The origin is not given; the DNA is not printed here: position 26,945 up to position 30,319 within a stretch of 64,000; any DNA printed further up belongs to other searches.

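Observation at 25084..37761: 12.6 kb seven-gene operon: giant CBM/SBP lipoprotein, two ABC permease pairs, an NHL-TPR-Yip1 membrane fusion and a 1024 aa secreted enzyme-like protein, with no ATPase or regulator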

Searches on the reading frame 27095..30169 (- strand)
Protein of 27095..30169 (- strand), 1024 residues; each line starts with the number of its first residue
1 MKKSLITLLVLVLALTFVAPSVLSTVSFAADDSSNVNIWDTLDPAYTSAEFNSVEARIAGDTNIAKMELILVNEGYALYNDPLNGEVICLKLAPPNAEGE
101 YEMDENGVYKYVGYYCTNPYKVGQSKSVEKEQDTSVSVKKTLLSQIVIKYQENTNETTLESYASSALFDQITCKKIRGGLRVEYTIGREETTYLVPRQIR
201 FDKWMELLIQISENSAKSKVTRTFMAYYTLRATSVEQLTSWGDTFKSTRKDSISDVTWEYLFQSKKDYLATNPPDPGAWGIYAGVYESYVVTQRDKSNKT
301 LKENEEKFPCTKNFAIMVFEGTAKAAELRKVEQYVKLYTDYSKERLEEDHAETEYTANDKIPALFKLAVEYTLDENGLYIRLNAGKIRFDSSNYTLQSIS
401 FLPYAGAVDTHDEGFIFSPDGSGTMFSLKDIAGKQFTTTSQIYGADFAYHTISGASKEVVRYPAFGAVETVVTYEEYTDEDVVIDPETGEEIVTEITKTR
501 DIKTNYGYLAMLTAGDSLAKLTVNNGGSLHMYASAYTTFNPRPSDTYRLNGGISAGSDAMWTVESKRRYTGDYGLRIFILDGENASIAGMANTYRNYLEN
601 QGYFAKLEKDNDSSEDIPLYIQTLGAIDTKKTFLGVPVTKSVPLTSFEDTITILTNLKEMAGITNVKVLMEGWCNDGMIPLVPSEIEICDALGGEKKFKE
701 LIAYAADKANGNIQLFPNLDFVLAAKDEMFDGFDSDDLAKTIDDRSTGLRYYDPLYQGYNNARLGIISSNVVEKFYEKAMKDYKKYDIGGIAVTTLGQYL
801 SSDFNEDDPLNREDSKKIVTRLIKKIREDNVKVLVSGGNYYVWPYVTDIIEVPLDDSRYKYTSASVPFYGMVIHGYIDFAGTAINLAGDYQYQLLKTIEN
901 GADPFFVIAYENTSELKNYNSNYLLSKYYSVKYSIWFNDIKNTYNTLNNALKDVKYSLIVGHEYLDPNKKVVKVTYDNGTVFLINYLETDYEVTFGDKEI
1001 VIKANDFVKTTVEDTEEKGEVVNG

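Call 6: search_protein_families(library=pfam, proteins=[window:27095-30169:-], max_evalue=0.01)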
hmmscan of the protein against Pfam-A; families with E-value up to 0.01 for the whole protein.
window:27095-30169:- (1024 aa): 1 family
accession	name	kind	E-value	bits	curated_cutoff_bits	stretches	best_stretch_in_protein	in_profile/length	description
PF18952.6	DUF5696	-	1.1e-142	477.1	25.6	2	505-1003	133-608/612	Family of unknown function (DUF5696)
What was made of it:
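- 27095..30169 (-): g5: secreted 1024-aa DUF5696 protein with a GH129/GH101-like fold. N beta-sandwich, TIM barrel (about nt 27380-28327) and C beta-sandwich. PF18952 E=1e-142 (call 6).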

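Call 7: search_protein_families(library=ncbifam, proteins=[window:27095-30169:-], max_evalue=0.01)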
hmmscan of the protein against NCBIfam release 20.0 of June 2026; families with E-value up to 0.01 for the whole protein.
window:27095-30169:- (1024 aa): 0 families

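Call 11: search_solved_structures(query=window:27095-30169:-, max_evalue=1, show_alignments=1)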
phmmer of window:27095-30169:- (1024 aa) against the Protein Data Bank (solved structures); distinct sequences matched with E-value up to 1: 0.
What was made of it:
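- On Glycoside hydrolase family GH129 / GH101: phmmer found no PDB hit (call 11).
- Tried and rejected: Nothing with phmmer (call 11).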

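Call 14: find_homologous_proteins(query=window:27095-30169:-, max_evalue=0.00001)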
Query window:27095-30169:- (1024 aa): 277 proteins with E <= 0.00001 among 8000 candidates; the best 120 are listed.
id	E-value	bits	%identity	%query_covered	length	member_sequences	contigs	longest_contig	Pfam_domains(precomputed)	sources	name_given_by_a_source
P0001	0.0e+0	2253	98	99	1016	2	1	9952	PF18952.7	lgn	-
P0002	0.0e+0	2057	88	100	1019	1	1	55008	PF18952.7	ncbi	-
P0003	0.0e+0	1642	87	80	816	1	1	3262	PF18952.7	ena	-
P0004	0.0e+0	1603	71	99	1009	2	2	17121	PF18952.7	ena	-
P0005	0.0e+0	1556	68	99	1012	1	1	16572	PF18952.7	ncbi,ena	-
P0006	0.0e+0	1534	66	100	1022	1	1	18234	PF18952.7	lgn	-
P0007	0.0e+0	1531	67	99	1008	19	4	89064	PF18952.7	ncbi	-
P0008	0.0e+0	1465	66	98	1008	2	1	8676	PF18952.7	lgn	-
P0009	0.0e+0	1429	63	100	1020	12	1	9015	PF18952.7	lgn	-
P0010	0.0e+0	1421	63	100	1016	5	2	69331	PF18952.7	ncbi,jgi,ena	ncbi:MAG: DUF5696 domain-containing protein [Eubacteriales bacterium]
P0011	0.0e+0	1365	61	100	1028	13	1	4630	PF18952.7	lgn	-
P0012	0.0e+0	1198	56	99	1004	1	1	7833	PF18952.7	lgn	-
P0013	0.0e+0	1173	54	99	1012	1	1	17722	PF18952.7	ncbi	-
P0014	0.0e+0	1170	54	99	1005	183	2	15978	PF18952.7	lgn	-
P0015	0.0e+0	1162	53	99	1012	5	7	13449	PF18952.7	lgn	-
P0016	0.0e+0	1143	53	99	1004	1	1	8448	PF18952.7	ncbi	-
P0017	0.0e+0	1136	53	99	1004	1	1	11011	PF18952.7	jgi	-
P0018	0.0e+0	1134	53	99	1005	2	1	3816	PF18952.7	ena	-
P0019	0.0e+0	1046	49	99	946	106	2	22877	PF18952.7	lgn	-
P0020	0.0e+0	1040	51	100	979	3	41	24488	PF18952.7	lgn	-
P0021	0.0e+0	1028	49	99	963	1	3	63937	PF18952.7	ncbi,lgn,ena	-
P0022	0.0e+0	1026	50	99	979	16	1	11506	PF18952.7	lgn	-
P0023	0.0e+0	1025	47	100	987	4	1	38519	PF18952.7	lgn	-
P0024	1.5e-294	998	49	95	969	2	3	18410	PF18952.7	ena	-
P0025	1.7e-294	998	50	97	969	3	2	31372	PF18952.7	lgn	-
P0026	1.1e-284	965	73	57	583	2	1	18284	PF18952.7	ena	-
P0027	7.6e-284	963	47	99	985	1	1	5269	PF18952.7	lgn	-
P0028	9.7e-278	942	48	98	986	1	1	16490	PF18952.7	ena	-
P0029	1.1e-270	919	46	100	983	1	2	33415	PF18952.7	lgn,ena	-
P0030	1.2e-269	916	50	70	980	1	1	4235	PF18952.7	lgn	-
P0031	2.4e-269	915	47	98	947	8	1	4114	PF18952.7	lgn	-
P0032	2.1e-267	908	46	99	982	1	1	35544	PF18952.7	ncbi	-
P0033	4.4e-267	907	45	99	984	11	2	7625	PF18952.7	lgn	-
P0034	3.6e-266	904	45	99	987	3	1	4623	PF18952.7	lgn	-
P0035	1.0e-265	903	44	99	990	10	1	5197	PF18952.7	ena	-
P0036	1.9e-265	902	46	95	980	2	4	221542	PF18952.7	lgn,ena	-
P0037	3.1e-264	898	45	100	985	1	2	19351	PF18952.7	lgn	-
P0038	4.4e-263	894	46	99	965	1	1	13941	PF18952.7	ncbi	-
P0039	3.5e-262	891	44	100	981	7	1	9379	PF18952.7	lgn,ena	-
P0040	3.4e-261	888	45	99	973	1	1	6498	PF18952.7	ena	-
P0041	1.5e-260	885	45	99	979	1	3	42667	PF18952.7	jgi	-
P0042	1.9e-260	885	45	97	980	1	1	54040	PF18952.7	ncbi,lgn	-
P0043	1.9e-260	885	44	99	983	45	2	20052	PF18952.7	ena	-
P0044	3.8e-260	884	45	99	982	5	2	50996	PF18952.7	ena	-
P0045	7.1e-260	883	45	97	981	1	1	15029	PF18952.7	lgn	-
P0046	2.9e-259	881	45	98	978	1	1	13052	PF18952.7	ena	-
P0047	3.5e-259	881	45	96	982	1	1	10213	PF18952.7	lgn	-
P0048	5.1e-259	880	46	93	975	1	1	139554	PF18952.7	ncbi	-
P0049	1.8e-258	879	49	69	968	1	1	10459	PF18952.7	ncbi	-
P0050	1.0e-257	876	44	99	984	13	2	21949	PF18952.7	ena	-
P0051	1.6e-257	875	45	99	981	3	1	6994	PF18952.7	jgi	-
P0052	1.9e-257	875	45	99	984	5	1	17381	PF18952.7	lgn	-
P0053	2.1e-257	875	44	98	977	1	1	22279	PF18952.7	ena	-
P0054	3.6e-257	874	45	100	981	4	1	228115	PF18952.7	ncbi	-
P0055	4.0e-257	874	45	96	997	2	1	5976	PF18952.7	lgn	-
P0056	2.9e-256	871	43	99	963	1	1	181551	PF18952.7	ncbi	-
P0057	3.6e-256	871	45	95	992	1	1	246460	PF18952.7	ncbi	-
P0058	1.1e-255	869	45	97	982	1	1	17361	PF18952.7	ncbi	-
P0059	1.1e-255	869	44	99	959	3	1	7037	PF18952.7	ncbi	-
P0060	1.5e-255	869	43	100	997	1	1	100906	PF18952.7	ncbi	-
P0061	3.2e-255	868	44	96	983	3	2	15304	PF18952.7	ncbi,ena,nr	ncbi:MAG: hypothetical protein J6Q89_06545 [Clostridia bacterium]|nr:hypothetical protein [Clostridi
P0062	3.7e-255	868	44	99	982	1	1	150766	PF18952.7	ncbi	-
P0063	1.8e-254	865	44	99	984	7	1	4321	PF18952.7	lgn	-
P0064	2.0e-254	865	44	99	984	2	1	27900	PF18952.7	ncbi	-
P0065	2.1e-253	862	44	99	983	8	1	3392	PF18952.7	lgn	-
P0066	1.0e-252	860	43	99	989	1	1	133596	PF18952.7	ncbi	-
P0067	4.8e-252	857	45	99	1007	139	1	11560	PF18952.7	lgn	-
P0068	2.9e-251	855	44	99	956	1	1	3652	PF18952.7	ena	-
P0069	1.6e-250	852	44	99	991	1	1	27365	PF18952.7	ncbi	-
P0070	2.1e-250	852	42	97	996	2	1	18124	PF18952.7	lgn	-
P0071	2.3e-250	852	42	99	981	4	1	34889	PF18952.7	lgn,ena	-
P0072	5.6e-250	850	44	98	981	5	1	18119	PF18952.7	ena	-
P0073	2.0e-249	849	43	100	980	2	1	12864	PF18952.7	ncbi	-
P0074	3.0e-249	848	44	97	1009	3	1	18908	PF18952.7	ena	-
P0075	4.0e-249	848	44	97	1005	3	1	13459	PF18952.7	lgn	-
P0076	1.6e-248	846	43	95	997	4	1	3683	PF18952.7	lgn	-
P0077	2.3e-248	845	44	99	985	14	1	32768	PF18952.7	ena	-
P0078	6.2e-248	844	44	95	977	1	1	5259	PF18952.7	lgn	-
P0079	3.2e-246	838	41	99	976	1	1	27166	PF18952.7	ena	-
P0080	9.3e-246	837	43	97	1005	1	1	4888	PF18952.7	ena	-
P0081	5.9e-241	821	43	98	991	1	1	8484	PF18952.7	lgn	-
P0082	8.0e-240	817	43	97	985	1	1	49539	PF18952.7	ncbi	-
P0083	1.5e-239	816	42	99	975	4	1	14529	PF18952.7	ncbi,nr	ncbi:MAG: hypothetical protein IKU23_02475 [Clostridia bacterium]|nr:hypothetical protein [Clostridi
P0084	1.9e-237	809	42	98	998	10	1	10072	PF18952.7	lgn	-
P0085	3.0e-237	808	43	96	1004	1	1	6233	PF18952.7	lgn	-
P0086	7.2e-236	804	47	71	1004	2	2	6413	PF18952.7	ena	-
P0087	1.2e-225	770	42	99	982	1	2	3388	PF18952.7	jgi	-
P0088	1.9e-221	756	42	99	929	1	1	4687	PF18952.7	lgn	-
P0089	1.4e-219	750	48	67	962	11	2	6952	PF18952.7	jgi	-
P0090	7.1e-218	744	42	99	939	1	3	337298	PF18952.7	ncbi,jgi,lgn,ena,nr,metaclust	ncbi:MAG: hypothetical protein A2Y17_09280 [Clostridiales bacterium GWF2_38_85]|nr:MAG: hypothetical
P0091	8.4e-199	681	42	82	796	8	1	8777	PF18952.7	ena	-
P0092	2.5e-192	660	40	97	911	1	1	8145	PF18952.7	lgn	-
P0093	2.1e-188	647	48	48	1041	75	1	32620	PF18952.7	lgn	-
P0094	3.1e-186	639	41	83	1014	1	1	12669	PF18952.7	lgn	-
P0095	1.8e-183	630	31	45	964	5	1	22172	PF18952.7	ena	-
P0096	1.2e-176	608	45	47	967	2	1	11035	PF18952.7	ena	-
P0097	4.6e-176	606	40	88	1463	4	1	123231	PF18952.7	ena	-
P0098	1.0e-175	605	40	88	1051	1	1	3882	PF18952.7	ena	-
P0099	2.9e-175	603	37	94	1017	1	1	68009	PF18952.7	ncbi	-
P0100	2.3e-173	597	36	90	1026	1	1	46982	PF18952.7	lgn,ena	-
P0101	3.0e-171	590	44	66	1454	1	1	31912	PF18952.7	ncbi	-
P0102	3.4e-171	590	37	94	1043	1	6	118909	PF18952.7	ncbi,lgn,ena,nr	ncbi:MAG: hypothetical protein IKT70_07135 [Clostridia bacterium]|nr:hypothetical protein [Clostridi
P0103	1.2e-168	581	37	94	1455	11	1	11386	PF18952.7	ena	-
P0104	1.8e-168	581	38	87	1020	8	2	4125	PF18952.7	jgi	-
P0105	6.1e-168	579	36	94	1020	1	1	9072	PF18952.7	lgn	-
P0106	6.8e-168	579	38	88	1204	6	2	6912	PF18952.7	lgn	-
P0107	6.9e-168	579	41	64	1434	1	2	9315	PF18952.7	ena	-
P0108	8.4e-168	578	42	66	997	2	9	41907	PF18952.7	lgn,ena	-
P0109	1.2e-167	578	40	64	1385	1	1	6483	PF18952.7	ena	-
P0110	1.4e-167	578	38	94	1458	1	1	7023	PF18952.7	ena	-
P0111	1.7e-167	577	38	88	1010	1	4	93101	PF18952.7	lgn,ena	-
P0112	2.9e-167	577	39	88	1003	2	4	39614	PF18952.7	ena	-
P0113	3.6e-167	576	37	94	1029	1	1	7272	PF18952.7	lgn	-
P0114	4.7e-167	576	38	90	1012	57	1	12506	PF18952.7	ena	-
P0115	1.3e-166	575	37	94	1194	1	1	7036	PF18952.7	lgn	-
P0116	1.8e-166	574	37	94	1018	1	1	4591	PF18952.7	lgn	-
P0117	1.9e-166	574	36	94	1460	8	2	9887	PF18952.7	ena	-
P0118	3.2e-166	573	40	64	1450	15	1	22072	PF18952.7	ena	-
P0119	9.2e-166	572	40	66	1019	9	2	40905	PF18952.7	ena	-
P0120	2.3e-165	570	42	66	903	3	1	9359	PF18952.7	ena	-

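Call 17: find_related_loci(query=A1, collection=genome_contigs, flank=10000)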
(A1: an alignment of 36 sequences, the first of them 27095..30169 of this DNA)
Query A1 (1024 aa) in genome_contigs; peptide patterns used: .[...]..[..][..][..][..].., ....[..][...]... (x = any residue, [..] = any of these).
467 stretches matched a pattern; 454 encode a relative of the query (tblastn E <= 1e-3); the best 80 are kept; 80 distinct loci.
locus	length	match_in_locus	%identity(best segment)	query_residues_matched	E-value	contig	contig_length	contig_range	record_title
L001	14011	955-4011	88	1-1024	0e+0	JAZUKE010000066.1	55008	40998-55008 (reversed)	MAG: Eubacteriales bacterium isolate T1900045249_TH20190019.MAGScoT_cleanbin_000037 SGB_5733_k141_5397446, whole genome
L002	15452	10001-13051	68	1-1020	0e+0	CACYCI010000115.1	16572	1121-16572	MAG: uncultured Ruminococcus sp. isolate RUG11813 genome assembly, contig: RUG11813_asm_115, whole genome shotgun sequen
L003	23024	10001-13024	68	1-1013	0e+0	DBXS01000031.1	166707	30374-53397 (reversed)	MAG TPA_asm: Clostridiales bacterium UBA1206 UBA1206_contig_1848, whole genome shotgun sequence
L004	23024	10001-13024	67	1-1013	0e+0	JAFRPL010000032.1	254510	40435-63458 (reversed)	MAG: Clostridia bacterium isolate RGIG2681 Goat_Omasum-3__c579587, whole genome shotgun sequence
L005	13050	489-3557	66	1-1024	0e+0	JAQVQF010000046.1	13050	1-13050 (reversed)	MAG: Eubacteriales bacterium isolate STF1_220 NODE_13924_length_13050_cov_3.960303_Sandtown_F1, whole genome shotgun seq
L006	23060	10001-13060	63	1-1019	0e+0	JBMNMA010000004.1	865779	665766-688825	MAG: Eubacteriales bacterium isolate SBF912LR0HQ0076 contig_42409, whole genome shotgun sequence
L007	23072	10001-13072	61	1-1024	0e+0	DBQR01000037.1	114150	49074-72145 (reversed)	MAG TPA_asm: Clostridiales bacterium UBA1389 UBA1389_contig_5629, whole genome shotgun sequence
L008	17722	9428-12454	54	1-1009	0e+0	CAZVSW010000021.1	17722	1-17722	MAG TPA_asm: uncultured Ruminococcus sp. isolate SRP199465_co1_128 genome assembly, contig: NODE_8736_length_17722_cov_4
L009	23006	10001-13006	54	1-1009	0e+0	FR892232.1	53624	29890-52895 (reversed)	Ruminococcus sp. CAG:382 genomic scaffold, scf259, whole genome shotgun sequence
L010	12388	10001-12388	64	1-795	0e+0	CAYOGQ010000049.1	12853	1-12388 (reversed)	MAG TPA_asm: uncultured Ruminococcus sp. isolate SRP263991_co1_27 genome assembly, contig: NODE_7670_length_12853_cov_4.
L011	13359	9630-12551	51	1-1023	0e+0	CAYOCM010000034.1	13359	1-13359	MAG TPA_asm: uncultured Ruminococcus sp. isolate SRP225648_co1_82 genome assembly, contig: NODE_11708_length_13359_cov_1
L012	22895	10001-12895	50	1-1009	0e+0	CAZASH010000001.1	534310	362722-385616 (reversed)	MAG TPA_asm: uncultured Ruminococcus sp. isolate binchicken_co370_21 genome assembly, contig: NODE_3_length_534310_cov_5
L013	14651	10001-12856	49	1-1015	0e+0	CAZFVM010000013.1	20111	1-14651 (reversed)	MAG TPA_asm: uncultured Oscillospiraceae bacterium isolate binchicken_co157_702 genome assembly, contig: NODE_6112_lengt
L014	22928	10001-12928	50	1-1009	0e+0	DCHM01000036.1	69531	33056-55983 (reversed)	MAG TPA_asm: Clostridiales bacterium UBA1752 UBA1752_contig_3424, whole genome shotgun sequence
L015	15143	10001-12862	48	1-1012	0e+0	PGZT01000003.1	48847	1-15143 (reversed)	MAG: Firmicutes bacterium HGW-Firmicutes-21 Ig3397_v2_scaffold_476, whole genome shotgun sequence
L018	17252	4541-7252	49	37-1009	0e+0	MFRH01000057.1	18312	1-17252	MAG: Candidatus Margulisbacteria bacterium GWF2_35_9 gwf2_scaffold_3648, whole genome shotgun sequence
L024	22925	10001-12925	45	1-1023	0e+0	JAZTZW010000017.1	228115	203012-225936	MAG: Eubacteriales bacterium isolate T1900045323_YK20190012.MAGScoT_cleanbin_000015 SGB_6392_k141_313909, whole genome s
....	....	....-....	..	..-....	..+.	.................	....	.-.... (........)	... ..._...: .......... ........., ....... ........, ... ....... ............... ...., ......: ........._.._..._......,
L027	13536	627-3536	44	1-1015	0e+0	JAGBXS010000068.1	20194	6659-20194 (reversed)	MAG: Clostridia bacterium isolate RGIG9542 Yak_Colon-2__c477179, whole genome shotgun sequence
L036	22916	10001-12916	44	1-1009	0e+0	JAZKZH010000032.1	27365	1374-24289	MAG: Eubacteriales bacterium isolate T1900045091_TC20190085.MAGScoT_cleanbin_000002 SGB_4702_k141_627648, whole genome s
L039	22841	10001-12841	43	1-1009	0e+0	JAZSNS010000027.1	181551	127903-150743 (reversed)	MAG: Eubacteriales bacterium isolate T1900044550_TS20190016.MAGScoT_cleanbin_000028 SGB_216_k141_3113375, whole genome s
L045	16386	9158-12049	40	1-1010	0e+0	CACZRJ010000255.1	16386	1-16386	MAG: uncultured Ruminococcus sp. isolate RUG12874 genome assembly, contig: RUG12874_asm_255, whole genome shotgun sequen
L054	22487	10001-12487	40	64-965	0e+0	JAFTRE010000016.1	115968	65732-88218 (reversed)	MAG: Clostridia bacterium isolate RGIG4075 Roe_deer_Cecum.Co__c1221216, whole genome shotgun sequence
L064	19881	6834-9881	63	1-1024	0e+0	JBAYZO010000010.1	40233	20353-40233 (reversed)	MAG: Eubacteriales bacterium isolate SO_2017_CLC_59 scaffold_927_c1_PH3_2017, whole genome shotgun sequence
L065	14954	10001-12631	37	4-965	2e-178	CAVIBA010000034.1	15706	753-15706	Bulleidia sp. isolate H07676-L1_cleanbin_000038 genome assembly, contig: Spades_H07676-L1_contig_3142, whole genome shot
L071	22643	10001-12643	37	1-965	2e-175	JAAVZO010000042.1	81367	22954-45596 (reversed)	MAG: Clostridiales bacterium isolate ABMPRH_126_1 k141_1508224, whole genome shotgun sequence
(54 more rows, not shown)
